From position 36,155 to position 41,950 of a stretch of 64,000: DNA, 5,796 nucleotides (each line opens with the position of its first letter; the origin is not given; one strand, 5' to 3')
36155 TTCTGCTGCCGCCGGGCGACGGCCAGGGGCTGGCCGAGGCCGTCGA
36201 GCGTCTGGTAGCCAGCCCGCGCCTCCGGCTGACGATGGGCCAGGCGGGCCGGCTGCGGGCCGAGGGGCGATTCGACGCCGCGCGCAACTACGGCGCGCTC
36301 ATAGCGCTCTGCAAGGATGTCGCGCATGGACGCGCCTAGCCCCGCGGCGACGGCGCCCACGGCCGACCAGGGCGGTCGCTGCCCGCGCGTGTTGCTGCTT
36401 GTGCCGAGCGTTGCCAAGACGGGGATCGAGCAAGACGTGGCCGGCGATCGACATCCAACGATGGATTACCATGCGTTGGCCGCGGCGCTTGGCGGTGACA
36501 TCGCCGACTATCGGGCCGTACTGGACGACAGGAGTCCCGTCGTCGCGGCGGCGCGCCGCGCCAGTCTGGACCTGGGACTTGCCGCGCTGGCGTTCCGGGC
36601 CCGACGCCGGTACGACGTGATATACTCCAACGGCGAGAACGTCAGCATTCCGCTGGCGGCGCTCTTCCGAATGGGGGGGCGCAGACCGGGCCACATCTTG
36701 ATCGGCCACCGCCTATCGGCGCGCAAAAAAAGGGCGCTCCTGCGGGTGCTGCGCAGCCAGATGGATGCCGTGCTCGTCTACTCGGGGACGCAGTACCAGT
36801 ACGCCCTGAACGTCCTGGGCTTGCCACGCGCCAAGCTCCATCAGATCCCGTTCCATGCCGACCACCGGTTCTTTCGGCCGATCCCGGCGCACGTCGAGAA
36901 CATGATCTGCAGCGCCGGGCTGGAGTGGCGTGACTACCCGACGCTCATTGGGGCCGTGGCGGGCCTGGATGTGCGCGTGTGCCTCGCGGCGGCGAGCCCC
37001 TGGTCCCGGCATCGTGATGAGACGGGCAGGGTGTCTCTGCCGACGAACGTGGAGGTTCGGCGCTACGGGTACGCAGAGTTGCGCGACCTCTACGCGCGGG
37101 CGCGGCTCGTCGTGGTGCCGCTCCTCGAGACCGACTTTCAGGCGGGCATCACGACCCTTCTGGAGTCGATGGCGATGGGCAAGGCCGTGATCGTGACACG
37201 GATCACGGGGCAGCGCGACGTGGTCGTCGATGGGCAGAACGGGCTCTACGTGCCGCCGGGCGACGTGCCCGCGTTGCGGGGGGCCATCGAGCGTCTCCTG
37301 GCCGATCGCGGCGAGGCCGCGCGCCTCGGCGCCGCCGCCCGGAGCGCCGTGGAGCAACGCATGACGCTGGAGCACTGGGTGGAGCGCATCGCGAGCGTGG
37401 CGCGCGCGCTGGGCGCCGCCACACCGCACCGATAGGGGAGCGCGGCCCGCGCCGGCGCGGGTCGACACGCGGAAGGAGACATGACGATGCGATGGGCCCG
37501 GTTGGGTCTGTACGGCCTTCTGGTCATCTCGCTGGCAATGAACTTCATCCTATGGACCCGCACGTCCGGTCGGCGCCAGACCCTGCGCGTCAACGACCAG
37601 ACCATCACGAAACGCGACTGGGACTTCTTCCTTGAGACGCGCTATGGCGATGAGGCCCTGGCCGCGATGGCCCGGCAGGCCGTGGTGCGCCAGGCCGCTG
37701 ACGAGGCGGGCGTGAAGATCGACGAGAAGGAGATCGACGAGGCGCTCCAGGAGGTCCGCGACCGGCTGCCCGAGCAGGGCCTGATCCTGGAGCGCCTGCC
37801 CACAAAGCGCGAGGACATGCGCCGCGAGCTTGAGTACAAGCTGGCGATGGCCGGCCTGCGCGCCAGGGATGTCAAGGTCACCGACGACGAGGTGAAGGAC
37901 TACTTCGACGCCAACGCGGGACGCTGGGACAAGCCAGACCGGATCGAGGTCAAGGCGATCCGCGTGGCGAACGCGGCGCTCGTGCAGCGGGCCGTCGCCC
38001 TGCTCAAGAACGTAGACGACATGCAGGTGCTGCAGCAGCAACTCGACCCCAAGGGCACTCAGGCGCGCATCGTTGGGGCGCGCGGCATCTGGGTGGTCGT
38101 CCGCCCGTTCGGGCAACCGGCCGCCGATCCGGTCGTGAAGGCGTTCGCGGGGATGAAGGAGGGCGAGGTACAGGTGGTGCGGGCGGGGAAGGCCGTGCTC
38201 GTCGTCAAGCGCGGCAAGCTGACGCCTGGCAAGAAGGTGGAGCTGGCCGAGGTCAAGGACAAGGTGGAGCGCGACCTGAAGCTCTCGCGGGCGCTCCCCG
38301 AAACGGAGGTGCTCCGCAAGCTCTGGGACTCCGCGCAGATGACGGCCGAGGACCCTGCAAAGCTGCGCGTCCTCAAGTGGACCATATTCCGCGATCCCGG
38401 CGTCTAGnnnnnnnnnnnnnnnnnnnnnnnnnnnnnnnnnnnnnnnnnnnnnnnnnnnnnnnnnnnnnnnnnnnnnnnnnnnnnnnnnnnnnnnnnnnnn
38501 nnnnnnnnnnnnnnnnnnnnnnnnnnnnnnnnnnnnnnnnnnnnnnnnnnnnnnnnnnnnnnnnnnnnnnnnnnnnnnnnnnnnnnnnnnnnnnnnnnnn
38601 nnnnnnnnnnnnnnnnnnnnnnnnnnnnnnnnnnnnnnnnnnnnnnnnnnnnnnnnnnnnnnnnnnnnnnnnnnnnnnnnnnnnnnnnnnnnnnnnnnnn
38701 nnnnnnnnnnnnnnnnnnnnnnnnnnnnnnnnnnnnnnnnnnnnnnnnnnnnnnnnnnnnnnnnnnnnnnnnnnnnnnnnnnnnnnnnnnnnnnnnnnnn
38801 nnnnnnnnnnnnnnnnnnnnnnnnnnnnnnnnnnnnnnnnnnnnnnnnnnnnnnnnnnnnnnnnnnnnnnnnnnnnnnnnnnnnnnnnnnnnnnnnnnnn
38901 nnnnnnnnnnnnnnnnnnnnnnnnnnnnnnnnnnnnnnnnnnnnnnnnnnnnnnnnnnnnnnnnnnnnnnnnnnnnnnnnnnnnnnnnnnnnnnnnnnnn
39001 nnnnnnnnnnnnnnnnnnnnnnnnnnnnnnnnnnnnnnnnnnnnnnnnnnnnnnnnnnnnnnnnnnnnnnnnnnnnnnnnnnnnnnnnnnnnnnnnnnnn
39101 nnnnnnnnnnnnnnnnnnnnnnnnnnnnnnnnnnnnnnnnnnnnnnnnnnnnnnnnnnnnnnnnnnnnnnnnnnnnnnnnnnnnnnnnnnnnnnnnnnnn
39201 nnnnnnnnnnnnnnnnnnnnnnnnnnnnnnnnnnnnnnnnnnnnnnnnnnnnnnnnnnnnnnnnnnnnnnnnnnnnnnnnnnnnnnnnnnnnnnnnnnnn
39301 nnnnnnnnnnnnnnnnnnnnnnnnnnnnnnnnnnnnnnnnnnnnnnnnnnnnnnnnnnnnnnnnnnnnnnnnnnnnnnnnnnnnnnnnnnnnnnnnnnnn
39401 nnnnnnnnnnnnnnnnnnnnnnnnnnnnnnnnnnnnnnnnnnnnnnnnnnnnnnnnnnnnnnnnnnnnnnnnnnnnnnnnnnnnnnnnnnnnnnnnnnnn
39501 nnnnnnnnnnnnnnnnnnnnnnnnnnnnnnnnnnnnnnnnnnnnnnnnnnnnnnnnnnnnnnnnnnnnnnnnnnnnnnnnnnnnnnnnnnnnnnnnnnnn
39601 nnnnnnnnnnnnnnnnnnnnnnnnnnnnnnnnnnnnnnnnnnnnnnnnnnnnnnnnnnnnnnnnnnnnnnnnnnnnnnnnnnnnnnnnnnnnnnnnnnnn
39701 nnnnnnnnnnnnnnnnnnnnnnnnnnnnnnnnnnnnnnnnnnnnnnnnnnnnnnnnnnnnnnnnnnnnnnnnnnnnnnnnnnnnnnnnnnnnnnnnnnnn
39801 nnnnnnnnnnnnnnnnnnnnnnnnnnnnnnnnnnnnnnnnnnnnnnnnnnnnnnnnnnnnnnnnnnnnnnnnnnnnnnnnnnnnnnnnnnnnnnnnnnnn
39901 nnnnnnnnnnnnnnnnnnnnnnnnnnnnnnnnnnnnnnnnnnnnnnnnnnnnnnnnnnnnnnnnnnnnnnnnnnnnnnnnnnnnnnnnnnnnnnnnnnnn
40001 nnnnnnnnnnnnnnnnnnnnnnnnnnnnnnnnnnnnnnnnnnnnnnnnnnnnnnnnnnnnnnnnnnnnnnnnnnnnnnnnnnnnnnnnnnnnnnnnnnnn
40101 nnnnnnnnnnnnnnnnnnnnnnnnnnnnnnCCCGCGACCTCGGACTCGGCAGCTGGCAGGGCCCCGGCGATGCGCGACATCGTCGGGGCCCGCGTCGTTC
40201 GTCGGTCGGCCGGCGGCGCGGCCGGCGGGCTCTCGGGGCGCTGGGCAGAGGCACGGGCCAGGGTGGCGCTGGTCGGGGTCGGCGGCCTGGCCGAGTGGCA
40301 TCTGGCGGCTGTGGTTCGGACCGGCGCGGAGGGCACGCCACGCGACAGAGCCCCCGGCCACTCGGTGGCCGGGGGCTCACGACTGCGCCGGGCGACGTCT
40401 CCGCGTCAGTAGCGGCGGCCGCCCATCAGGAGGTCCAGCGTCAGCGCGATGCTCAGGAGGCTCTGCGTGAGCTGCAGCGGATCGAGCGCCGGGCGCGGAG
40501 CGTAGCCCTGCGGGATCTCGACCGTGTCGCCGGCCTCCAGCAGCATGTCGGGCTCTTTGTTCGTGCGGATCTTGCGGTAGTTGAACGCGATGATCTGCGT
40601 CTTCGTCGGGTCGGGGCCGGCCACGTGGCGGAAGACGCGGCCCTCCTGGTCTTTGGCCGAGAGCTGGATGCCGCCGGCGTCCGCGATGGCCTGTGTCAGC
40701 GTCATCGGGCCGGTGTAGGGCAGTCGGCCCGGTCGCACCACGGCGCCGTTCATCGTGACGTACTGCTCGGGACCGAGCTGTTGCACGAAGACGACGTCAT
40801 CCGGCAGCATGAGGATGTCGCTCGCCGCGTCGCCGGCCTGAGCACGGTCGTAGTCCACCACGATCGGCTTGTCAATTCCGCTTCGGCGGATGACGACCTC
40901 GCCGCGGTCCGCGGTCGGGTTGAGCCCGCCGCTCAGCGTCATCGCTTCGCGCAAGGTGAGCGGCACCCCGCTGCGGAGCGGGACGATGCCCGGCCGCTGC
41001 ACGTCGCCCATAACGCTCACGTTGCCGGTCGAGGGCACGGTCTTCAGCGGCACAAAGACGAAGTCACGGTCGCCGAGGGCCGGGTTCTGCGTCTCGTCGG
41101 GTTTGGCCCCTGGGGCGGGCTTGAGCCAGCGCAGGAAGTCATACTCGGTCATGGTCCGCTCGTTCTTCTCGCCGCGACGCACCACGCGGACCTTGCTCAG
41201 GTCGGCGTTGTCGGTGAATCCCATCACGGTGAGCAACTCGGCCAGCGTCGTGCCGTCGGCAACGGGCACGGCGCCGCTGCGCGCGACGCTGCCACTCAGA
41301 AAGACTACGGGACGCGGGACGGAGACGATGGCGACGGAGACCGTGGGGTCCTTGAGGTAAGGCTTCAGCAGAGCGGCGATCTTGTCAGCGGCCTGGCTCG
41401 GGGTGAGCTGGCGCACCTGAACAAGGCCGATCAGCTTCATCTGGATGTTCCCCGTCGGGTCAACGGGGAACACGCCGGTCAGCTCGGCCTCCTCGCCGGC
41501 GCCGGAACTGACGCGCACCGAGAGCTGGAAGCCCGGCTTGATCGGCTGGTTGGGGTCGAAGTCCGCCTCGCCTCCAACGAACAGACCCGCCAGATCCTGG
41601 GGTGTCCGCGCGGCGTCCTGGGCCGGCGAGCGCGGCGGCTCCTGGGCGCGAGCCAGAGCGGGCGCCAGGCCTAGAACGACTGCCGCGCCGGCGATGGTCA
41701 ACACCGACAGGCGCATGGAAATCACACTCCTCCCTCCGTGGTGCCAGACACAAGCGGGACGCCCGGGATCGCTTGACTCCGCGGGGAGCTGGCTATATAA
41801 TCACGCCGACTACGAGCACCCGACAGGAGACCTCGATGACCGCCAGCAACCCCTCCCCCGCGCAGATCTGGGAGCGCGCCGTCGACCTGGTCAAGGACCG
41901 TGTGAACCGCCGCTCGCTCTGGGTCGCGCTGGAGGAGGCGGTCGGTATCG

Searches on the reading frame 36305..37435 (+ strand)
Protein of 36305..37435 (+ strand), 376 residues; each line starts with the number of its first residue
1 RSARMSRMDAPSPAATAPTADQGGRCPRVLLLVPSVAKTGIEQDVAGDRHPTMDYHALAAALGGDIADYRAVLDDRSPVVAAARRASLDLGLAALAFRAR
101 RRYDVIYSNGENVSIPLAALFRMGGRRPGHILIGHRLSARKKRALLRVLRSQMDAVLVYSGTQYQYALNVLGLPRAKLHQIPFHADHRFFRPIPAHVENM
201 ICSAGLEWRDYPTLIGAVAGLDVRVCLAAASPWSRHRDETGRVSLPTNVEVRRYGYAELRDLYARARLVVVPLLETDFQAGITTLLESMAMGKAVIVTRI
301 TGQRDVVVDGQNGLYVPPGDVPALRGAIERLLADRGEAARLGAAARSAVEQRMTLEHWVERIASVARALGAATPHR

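Call 32: search_protein_families(library=ncbifam, proteins=[window:36305-37435:+], max_evalue=0.00001)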
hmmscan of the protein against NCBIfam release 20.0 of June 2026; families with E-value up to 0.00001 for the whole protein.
window:36305-37435:+ (376 aa): 8 families
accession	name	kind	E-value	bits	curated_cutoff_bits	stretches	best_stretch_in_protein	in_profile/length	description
TIGR03088.1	stp2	hypoth_equivalog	3.6e-15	55.9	409.05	1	282-365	285-369/374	TIGR03088 family PEP-CTERM/XrtA system glycosyltransferase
NF041876.1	EPS_EpsE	equivalog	8.5e-14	51.6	400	1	283-355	310-382/389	exopolysaccharide biosynthesis GT4 family glycosyltransferase EpsE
TIGR04063.1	stp3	hypoth_equivalog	6.4e-10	38.5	442.05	1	253-367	277-393/397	TIGR04063 family PEP-CTERM/XrtA system glycosyltransferase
TIGR03999.1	thiol_BshA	equivalog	3.7e-09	36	273.7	1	281-363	286-367/375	N-acetyl-alpha-D-glucosaminyl L-malate synthase BshA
TIGR02149.1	glgA_Coryne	subfamily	1.2e-08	34.5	302.4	1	257-363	275-384/391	glycogen synthase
NF038229.1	Glyco4_Geo_Pelo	equivalog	1.5e-08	34.1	400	1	255-367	227-334/338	GPMC system family 4 glycosyltransferase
TIGR03449.1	mycothiol_MshA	equivalog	3.4e-07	29.5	462.5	1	257-363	295-397/406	D-inositol-3-phosphate glycosyltransferase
TIGR03087.1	stp1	hypoth_equivalog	5.7e-06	25.7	316.65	0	257-365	289-393/397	TIGR03087 family PEP-CTERM/XrtA system glycosyltransferase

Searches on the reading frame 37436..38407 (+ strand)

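Call 33: search_protein_families(library=ncbifam, proteins=[window:37436-38407:+], max_evalue=0.00001)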
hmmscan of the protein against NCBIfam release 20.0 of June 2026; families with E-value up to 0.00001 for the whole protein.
window:37436-38407:+ (323 aa): 2 families
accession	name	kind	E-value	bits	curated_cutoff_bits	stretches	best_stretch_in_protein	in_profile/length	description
NF002827.0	PRK03002.1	equivalog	2.2e-07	30.2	343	1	52-158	33-134/285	peptidylprolyl isomerase PrsA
NF000809.0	PRK00059.1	equivalog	2.3e-07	30.5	303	1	73-283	88-308/336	peptidylprolyl isomerase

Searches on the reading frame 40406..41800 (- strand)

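Call 31: search_protein_families(library=pfam, proteins=[window:40406-41800:-], max_evalue=0.001)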
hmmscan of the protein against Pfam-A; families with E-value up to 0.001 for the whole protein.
window:40406-41800:- (464 aa): 3 families
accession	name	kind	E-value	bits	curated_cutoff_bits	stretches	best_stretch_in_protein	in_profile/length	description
PF22461.2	SLBB_2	-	7.2e-28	97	27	3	260-339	2-79/79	SLBB domain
PF10531.15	SLBB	-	4.5e-26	90.9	27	3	165-213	1-51/55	SLBB domain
PF02563.21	Poly_export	-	1.2e-14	54.7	28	1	85-158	7-76/77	Polysaccharide biosynthesis/export protein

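Call 32: search_protein_families(library=ncbifam, proteins=[window:40406-41800:-], max_evalue=0.00001)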
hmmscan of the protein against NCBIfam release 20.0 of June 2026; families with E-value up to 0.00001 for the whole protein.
window:40406-41800:- (464 aa): 4 families
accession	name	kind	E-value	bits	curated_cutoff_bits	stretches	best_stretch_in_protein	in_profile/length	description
TIGR03027.2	pepcterm_export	equivalog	1.2e-29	103.2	180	2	103-216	17-135/169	XrtA/PEP-CTERM system exopolysaccharide export protein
NF011658.0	PRK15078.1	subfamily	1.6e-24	86.4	333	2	262-393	174-304/380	polysaccharide export protein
TIGR03028.1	EpsE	equivalog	9.4e-24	84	262.65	2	259-393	79-210/239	polysaccharide export protein EpsE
NF041843.1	EpsY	equivalog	3.8e-16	58.9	320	1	82-213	50-178/211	exopolysaccharide export protein EpsY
